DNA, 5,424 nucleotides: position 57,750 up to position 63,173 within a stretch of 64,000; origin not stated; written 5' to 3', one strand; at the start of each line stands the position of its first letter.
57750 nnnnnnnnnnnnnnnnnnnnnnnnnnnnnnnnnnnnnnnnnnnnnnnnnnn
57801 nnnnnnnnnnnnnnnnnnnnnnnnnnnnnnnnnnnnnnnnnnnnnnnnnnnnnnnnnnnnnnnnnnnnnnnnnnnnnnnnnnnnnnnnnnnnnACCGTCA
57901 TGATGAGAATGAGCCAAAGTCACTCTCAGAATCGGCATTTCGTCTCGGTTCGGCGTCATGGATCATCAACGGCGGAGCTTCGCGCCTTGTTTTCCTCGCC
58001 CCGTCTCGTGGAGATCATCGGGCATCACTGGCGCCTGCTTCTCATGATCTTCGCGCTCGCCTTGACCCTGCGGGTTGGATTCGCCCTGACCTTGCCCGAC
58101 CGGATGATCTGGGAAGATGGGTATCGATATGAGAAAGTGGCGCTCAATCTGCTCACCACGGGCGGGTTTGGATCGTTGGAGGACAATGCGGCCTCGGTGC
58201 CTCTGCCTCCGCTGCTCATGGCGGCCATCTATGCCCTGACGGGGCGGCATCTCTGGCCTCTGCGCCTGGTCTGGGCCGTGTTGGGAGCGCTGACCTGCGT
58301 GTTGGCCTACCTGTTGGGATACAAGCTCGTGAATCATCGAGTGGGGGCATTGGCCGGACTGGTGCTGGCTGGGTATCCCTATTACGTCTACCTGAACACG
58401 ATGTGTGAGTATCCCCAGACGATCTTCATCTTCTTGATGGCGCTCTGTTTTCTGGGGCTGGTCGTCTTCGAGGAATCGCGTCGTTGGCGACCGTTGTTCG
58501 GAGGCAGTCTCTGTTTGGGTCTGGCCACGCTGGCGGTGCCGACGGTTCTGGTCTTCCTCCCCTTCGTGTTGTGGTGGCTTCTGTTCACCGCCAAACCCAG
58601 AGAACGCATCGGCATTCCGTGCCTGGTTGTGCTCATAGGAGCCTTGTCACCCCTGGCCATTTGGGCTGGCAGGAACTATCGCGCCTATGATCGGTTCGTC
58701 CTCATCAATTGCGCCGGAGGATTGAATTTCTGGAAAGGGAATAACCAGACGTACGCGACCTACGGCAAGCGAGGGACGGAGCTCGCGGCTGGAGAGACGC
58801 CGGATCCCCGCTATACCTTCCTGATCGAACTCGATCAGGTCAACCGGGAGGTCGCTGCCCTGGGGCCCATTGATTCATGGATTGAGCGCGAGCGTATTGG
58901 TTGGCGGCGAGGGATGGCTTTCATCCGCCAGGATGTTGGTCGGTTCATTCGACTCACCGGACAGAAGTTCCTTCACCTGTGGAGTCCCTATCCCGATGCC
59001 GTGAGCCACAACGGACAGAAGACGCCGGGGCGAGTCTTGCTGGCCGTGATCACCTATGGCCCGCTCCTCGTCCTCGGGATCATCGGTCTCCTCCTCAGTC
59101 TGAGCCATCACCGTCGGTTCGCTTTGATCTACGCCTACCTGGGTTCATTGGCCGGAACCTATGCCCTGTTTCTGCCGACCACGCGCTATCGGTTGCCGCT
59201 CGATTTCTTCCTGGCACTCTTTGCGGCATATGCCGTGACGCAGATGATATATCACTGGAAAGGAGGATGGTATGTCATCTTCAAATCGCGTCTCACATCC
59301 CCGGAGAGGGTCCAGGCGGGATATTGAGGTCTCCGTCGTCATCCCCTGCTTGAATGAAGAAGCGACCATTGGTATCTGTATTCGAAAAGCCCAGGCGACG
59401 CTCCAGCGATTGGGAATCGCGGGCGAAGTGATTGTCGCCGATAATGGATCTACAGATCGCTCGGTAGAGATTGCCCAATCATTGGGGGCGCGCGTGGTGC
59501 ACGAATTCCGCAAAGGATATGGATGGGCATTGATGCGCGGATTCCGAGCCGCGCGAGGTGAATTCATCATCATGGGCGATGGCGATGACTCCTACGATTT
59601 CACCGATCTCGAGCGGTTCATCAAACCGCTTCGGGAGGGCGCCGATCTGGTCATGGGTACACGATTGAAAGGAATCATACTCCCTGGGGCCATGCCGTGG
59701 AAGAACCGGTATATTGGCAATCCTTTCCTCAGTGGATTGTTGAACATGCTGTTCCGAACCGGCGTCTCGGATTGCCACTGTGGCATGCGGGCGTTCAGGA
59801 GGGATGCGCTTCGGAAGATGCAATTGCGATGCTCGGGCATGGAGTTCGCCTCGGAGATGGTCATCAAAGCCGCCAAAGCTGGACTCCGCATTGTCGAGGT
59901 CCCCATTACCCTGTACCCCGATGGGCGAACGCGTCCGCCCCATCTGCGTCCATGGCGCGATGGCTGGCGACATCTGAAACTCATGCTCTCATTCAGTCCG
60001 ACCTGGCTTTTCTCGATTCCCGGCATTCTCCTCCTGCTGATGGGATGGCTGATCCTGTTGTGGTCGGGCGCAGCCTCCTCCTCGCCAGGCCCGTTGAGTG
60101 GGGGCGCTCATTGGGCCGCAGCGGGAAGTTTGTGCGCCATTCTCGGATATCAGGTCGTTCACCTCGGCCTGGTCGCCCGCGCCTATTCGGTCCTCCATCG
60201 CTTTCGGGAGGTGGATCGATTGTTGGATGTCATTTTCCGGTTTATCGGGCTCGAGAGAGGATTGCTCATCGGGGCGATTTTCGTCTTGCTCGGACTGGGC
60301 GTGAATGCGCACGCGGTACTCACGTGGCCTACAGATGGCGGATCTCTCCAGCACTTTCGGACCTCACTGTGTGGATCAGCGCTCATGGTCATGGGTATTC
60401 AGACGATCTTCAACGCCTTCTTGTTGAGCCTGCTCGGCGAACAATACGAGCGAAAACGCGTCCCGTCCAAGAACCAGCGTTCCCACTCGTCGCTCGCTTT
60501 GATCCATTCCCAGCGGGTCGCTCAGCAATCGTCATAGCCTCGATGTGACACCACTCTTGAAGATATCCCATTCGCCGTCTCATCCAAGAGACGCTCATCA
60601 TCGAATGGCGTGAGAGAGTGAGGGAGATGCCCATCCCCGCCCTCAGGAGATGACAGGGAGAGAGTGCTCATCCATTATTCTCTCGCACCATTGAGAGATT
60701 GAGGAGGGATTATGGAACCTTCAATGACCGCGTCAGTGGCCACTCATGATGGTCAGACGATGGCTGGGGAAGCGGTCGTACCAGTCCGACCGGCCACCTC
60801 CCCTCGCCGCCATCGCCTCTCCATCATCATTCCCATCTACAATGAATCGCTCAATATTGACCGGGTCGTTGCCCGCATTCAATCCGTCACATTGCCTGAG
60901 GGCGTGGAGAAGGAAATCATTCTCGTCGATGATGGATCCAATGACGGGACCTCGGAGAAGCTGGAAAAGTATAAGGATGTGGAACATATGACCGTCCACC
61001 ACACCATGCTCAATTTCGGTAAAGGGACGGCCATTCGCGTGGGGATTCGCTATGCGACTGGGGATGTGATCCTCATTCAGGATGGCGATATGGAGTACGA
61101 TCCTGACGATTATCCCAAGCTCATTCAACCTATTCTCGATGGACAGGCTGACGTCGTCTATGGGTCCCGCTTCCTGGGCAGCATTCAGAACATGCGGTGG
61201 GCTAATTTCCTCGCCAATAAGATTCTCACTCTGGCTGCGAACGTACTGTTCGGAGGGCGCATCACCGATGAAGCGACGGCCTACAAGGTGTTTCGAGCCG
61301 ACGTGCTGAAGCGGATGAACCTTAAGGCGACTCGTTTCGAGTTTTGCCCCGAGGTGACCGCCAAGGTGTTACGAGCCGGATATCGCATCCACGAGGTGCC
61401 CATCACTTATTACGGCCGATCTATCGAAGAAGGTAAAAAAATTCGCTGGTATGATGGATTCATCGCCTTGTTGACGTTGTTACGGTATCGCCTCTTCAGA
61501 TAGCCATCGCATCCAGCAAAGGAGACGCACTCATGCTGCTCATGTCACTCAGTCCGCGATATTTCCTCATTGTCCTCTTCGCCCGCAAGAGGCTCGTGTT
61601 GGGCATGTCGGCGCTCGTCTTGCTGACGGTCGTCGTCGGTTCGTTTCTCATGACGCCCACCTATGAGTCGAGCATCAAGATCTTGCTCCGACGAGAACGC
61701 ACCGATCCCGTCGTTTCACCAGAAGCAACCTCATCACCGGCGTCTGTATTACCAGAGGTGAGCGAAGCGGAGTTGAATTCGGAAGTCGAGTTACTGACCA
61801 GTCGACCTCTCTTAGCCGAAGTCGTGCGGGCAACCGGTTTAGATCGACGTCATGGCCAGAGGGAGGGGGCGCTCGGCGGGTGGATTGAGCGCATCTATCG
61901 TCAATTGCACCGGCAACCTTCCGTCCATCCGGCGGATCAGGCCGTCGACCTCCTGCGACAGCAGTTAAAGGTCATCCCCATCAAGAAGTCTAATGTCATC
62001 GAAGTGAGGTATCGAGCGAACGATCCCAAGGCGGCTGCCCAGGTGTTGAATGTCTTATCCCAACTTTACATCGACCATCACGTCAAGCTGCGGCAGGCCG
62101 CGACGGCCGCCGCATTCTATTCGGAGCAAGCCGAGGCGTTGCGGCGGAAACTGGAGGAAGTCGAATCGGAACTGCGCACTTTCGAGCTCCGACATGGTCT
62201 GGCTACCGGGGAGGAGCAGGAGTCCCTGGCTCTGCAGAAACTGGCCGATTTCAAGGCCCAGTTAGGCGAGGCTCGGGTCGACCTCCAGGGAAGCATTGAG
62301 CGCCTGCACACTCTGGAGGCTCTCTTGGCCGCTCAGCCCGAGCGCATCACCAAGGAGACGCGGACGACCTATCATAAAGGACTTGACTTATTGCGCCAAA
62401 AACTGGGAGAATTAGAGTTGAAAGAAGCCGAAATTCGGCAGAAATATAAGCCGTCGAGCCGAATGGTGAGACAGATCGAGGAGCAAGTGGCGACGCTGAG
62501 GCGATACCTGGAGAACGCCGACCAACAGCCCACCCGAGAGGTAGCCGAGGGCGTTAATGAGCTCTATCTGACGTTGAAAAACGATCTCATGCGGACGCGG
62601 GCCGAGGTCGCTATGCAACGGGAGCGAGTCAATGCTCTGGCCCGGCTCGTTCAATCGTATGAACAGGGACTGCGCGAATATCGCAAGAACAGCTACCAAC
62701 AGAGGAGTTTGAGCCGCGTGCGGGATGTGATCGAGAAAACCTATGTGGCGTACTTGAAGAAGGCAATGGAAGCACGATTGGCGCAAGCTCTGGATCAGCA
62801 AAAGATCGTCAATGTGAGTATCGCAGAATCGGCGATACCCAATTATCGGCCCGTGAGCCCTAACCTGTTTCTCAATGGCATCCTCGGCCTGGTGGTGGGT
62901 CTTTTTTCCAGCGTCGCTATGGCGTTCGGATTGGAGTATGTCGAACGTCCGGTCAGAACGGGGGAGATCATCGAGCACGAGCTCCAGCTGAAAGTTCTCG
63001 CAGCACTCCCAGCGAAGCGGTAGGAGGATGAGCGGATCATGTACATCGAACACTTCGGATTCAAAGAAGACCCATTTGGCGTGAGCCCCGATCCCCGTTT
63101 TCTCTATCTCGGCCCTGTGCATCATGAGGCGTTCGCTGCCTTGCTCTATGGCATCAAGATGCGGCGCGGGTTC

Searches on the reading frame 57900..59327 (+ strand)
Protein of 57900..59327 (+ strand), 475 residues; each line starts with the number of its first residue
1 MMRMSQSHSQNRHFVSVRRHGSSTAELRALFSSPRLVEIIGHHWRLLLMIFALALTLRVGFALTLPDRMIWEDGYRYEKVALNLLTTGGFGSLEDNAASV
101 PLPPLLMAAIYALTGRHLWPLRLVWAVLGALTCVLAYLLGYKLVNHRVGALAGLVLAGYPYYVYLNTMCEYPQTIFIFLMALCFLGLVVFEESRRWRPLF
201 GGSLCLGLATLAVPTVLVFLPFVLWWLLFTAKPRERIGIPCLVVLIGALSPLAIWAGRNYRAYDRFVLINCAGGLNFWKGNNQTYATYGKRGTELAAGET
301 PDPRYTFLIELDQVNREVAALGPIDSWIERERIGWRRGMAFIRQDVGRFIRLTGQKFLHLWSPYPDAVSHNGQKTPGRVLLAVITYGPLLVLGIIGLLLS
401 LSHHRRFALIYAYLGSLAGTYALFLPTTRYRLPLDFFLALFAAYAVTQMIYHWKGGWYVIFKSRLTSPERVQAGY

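Call 11: search_protein_families(library=ncbifam, proteins=[window:57900-59327:+], max_evalue=0.00001)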
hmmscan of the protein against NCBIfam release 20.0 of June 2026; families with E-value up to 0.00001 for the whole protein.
window:57900-59327:+ (475 aa): 0 families

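Call 59: search_protein_families(library=pfam, proteins=[window:57900-59327:+], max_evalue=0.01)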
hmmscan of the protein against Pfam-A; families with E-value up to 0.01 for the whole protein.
window:57900-59327:+ (475 aa): 1 family
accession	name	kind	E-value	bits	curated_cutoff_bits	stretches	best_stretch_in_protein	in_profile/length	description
PF13231.12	PMT_2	-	8.5e-12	46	26.1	1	101-255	4-160/160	Dolichyl-phosphate-mannose-protein mannosyltransferase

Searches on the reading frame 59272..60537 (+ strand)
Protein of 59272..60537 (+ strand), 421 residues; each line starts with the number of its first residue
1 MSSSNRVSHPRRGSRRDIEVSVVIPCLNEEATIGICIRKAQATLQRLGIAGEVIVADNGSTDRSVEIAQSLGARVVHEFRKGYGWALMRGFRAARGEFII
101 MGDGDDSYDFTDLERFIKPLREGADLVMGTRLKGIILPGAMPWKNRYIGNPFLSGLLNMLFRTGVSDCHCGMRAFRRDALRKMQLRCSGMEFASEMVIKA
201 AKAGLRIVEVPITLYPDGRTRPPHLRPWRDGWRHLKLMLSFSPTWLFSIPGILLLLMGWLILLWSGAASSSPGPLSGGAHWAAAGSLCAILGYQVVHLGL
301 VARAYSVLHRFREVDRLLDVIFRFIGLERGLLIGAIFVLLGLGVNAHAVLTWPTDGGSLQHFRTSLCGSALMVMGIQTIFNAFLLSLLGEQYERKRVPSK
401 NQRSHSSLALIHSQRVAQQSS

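Call 11: search_protein_families(library=ncbifam, proteins=[window:59272-60537:+], max_evalue=0.00001)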
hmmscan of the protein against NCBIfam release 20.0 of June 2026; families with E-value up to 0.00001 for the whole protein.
window:59272-60537:+ (421 aa): 11 families
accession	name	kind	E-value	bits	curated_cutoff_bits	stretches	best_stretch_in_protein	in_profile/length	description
TIGR04182.1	glyco_TIGR04182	equivalog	1.9e-44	152.2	325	1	19-263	1-243/293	S-layer glycoprotein N-glycosyltransferase AglJ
NF041391.1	DPhHxTase_Halo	equivalog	2e-25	89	375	1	27-215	4-183/213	dolichyl-phosphate hexose transferase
NF058614.1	PPMAGASynPpgS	equivalog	1.6e-20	73.6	370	1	20-214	2-196/226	polyprenyl-phospho-N-acetylgalactosaminyl synthase PpgS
NF010496.0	PRK13915.1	equivalog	8.4e-15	54.6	262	1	15-105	28-126/307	glucosyl-3-phosphoglycerate synthase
TIGR04283.1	glyco_like_mftF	equivalog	6.9e-13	48.7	182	1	20-100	1-77/221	TIGR04283 family arsenosugar biosynthesis glycosyltransferase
NF007986.1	PRK10714.1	equivalog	7.1e-13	48.2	529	1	19-213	7-199/316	undecaprenyl-phosphate 4-deoxy-4-formamido-L-arabinose transferase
NF047588.1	GlcsyltransPgfSStrep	equivalog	1.4e-08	34.4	500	1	19-133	2-123/308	glycosyltransferase PgfS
NF007482.0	PRK10073.1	equivalog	2.8e-08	33.1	423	1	19-109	7-99/334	glycosyltransferase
TIGR03965.1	mycofact_glyco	equivalog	7.3e-07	28.4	280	1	6-105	61-164/467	mycofactocin biosynthesis glycosyltransferase MftF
TIGR03937.1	PgaC_IcaA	equivalog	9.9e-07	28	422.3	1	18-123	45-153/407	poly-beta-1,6-N-acetyl-D-glucosamine synthase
NF038302.1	EPS_HpsE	equivalog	4.6e-06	25.8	300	1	18-106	1-97/307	hormogonium polysaccharide biosynthesis glycosyltransferase HpsE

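Call 89: search_protein_families(library=pfam, proteins=[window:59272-60537:+], max_evalue=1e-12)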
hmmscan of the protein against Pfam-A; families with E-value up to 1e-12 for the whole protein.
window:59272-60537:+ (421 aa): 1 family
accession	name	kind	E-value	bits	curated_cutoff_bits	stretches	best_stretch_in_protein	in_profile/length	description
PF00535.33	Glycos_transf_2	-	3e-30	105.8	23.3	1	21-182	1-166/168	Glycosyl transferase family 2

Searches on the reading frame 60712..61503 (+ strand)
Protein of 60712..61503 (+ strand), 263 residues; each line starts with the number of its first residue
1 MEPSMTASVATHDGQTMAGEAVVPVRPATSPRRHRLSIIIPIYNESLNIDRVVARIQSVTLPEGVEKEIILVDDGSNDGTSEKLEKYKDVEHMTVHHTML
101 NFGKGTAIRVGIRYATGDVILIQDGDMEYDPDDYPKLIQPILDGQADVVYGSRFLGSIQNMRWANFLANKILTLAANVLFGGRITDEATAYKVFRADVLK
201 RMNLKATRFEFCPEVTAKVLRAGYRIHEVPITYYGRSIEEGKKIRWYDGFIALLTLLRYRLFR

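Call 11: search_protein_families(library=ncbifam, proteins=[window:60712-61503:+], max_evalue=0.00001)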
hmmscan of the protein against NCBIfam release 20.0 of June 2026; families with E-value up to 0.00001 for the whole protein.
window:60712-61503:+ (263 aa): 15 families
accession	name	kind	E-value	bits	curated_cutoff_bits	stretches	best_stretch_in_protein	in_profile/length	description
TIGR04182.1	glyco_TIGR04182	equivalog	7.1e-32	110.9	325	1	37-258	3-216/293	S-layer glycoprotein N-glycosyltransferase AglJ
NF041391.1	DPhHxTase_Halo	equivalog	4.6e-20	71.5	375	1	42-237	3-187/213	dolichyl-phosphate hexose transferase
NF007986.1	PRK10714.1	equivalog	9.9e-19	67.5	529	1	34-240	6-207/316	undecaprenyl-phosphate 4-deoxy-4-formamido-L-arabinose transferase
NF047588.1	GlcsyltransPgfSStrep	equivalog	1.1e-18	67.6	500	1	35-198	2-163/308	glycosyltransferase PgfS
NF058614.1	PPMAGASynPpgS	equivalog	1.1e-17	64.2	370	1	38-232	4-195/226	polyprenyl-phospho-N-acetylgalactosaminyl synthase PpgS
TIGR03937.1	PgaC_IcaA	equivalog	5.3e-16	58.6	422.3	1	32-140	43-149/407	poly-beta-1,6-N-acetyl-D-glucosamine synthase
TIGR04283.1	glyco_like_mftF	equivalog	1.6e-14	54.1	182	1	36-169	1-126/221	TIGR04283 family arsenosugar biosynthesis glycosyltransferase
NF041875.1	EPS_EpsD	equivalog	2.9e-14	53.2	370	1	36-149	1-112/325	exopolysaccharide biosynthesis glycosyltransferase EpsD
NF007482.0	PRK10073.1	equivalog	1.1e-13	50.9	423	1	33-149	5-118/334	glycosyltransferase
NF010496.0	PRK13915.1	equivalog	3.8e-11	42.6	262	1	32-144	29-145/307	glucosyl-3-phosphoglycerate synthase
TIGR03965.1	mycofact_glyco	equivalog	5.8e-11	41.9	280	1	15-141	55-179/467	mycofactocin biosynthesis glycosyltransferase MftF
NF047683.1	TeichurnBiosyTuaG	equivalog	5.2e-10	39.4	400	1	33-139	5-109/252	teichuronic acid biosynthesis protein TuaG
NF038302.1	EPS_HpsE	equivalog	2.7e-07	29.9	300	1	36-126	3-96/307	hormogonium polysaccharide biosynthesis glycosyltransferase HpsE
TIGR04242.1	nodulat_NodC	equivalog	5.7e-07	28.8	550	1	35-152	49-167/395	chitooligosaccharide synthase NodC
NF041865.1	EpsU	equivalog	8.6e-06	25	700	0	28-112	33-114/394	exopolysaccharide biosynthesis GT2 family glycosyltransferase EpsU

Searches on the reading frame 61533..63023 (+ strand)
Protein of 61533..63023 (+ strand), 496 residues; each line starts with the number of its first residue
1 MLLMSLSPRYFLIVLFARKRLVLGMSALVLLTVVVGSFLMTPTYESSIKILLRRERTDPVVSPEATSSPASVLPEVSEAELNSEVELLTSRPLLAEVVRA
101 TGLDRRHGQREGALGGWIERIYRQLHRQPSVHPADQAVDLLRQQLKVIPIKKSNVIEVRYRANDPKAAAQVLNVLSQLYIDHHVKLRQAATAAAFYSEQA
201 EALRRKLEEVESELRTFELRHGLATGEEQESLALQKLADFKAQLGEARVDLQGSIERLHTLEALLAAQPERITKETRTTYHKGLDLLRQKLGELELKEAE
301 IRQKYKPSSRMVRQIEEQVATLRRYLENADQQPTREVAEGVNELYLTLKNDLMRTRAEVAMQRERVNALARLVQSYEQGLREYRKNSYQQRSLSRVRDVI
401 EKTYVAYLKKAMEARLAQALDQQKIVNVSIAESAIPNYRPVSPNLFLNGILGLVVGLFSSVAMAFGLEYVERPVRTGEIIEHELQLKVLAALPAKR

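Call 11: search_protein_families(library=ncbifam, proteins=[window:61533-63023:+], max_evalue=0.00001)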
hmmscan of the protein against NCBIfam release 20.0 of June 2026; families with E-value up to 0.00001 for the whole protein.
window:61533-63023:+ (496 aa): 6 families
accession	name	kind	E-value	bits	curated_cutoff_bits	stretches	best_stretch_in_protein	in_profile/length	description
TIGR03017.1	EpsF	equivalog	5.7e-37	127.5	422.75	1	10-492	5-443/444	chain length determinant protein EpsF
TIGR03007.1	pepcterm_ChnLen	equivalog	3.9e-34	117.7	278.85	1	15-494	10-462/498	XrtA system polysaccharide chain length determinant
TIGR01005.1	eps_transp_fam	subfamily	9.7e-29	100.1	411.7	1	11-494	9-479/754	exopolysaccharide transport protein family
NF007350.0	PRK09841.1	equivalog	1.8e-13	49.5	1248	1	387-494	367-472/726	tyrosine-protein kinase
TIGR01006.1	polys_exp_MPA1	subfamily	3.2e-10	39.8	296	1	423-493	152-222/226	CspC family polysaccharide chain length determinant protein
NF008568.0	PRK11519.1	equivalog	3.2e-08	32.2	1068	0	16-106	28-112/720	tyrosine-protein kinase Wzc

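Call 89: search_protein_families(library=pfam, proteins=[window:61533-63023:+], max_evalue=1e-12)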
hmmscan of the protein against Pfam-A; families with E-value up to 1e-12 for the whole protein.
window:61533-63023:+ (496 aa): 0 families
